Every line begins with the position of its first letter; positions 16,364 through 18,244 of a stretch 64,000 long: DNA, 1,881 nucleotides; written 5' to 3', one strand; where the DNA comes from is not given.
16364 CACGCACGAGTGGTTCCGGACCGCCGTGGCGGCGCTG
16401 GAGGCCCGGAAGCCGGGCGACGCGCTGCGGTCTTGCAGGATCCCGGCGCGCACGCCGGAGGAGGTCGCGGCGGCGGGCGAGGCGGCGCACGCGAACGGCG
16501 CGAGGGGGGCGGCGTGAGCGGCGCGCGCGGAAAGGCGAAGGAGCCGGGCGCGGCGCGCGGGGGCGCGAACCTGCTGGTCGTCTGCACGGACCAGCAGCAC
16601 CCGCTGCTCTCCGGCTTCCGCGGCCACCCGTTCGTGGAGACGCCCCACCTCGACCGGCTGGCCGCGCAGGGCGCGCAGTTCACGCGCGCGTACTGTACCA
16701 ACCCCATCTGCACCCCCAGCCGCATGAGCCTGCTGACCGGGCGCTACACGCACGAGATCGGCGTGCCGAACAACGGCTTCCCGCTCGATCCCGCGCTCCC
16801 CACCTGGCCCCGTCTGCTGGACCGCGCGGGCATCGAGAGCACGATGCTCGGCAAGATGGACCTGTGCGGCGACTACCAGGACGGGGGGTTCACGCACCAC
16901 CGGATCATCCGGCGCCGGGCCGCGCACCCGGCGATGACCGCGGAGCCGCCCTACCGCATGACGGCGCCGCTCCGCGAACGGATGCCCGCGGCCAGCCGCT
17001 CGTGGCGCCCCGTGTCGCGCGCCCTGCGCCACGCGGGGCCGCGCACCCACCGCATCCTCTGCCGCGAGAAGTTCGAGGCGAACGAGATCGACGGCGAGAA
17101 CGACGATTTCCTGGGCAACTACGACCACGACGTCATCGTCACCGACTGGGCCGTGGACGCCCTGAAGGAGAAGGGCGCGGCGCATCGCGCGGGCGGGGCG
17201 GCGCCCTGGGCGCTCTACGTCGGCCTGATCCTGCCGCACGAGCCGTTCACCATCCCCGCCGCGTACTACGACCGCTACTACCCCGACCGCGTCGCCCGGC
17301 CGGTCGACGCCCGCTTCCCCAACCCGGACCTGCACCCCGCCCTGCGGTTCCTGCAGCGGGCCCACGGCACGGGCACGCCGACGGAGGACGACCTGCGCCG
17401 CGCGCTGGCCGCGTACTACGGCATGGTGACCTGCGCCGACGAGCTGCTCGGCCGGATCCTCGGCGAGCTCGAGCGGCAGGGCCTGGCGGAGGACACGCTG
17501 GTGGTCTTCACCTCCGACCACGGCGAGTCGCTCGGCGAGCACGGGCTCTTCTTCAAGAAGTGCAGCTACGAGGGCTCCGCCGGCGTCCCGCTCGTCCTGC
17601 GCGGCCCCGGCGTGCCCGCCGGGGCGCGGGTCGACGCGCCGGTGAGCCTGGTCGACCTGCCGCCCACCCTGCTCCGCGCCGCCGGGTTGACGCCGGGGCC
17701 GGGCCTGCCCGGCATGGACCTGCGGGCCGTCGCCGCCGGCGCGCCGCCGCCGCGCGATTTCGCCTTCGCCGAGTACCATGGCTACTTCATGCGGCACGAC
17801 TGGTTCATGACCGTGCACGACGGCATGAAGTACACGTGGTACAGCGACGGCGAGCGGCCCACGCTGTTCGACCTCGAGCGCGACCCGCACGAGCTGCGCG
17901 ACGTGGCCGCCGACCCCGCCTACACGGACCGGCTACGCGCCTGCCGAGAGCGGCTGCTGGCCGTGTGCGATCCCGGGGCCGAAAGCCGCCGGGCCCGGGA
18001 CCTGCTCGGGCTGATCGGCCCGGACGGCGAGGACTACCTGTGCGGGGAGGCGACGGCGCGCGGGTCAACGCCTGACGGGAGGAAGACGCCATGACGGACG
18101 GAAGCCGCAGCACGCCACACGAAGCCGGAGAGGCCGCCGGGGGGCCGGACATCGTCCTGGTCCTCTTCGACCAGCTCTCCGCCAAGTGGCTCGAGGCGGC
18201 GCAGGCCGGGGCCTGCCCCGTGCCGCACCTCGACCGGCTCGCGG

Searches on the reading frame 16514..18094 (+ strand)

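Call 32: search_protein_families(library=pfam, proteins=[window:16514-18094:+], max_evalue=0.001)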
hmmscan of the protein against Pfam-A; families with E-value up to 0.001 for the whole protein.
window:16514-18094:+ (526 aa): 4 families
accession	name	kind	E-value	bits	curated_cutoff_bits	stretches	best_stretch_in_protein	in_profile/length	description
PF00884.28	Sulfatase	-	1.2e-45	156.5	25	1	19-391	2-300/301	Sulfatase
PF16347.10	SGSH_C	-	1.2e-13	52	29.3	1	341-482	1-149/154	N-sulphoglucosamine sulphohydrolase, C-terminal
PF01663.27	Phosphodiest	-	3.4e-10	40.5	23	1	41-89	18-67/342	Type I phosphodiesterase / nucleotide pyrophosphatase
PF02995.22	DUF229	-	0.00095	18.4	25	0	301-343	306-348/496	Protein of unknown function (DUF229)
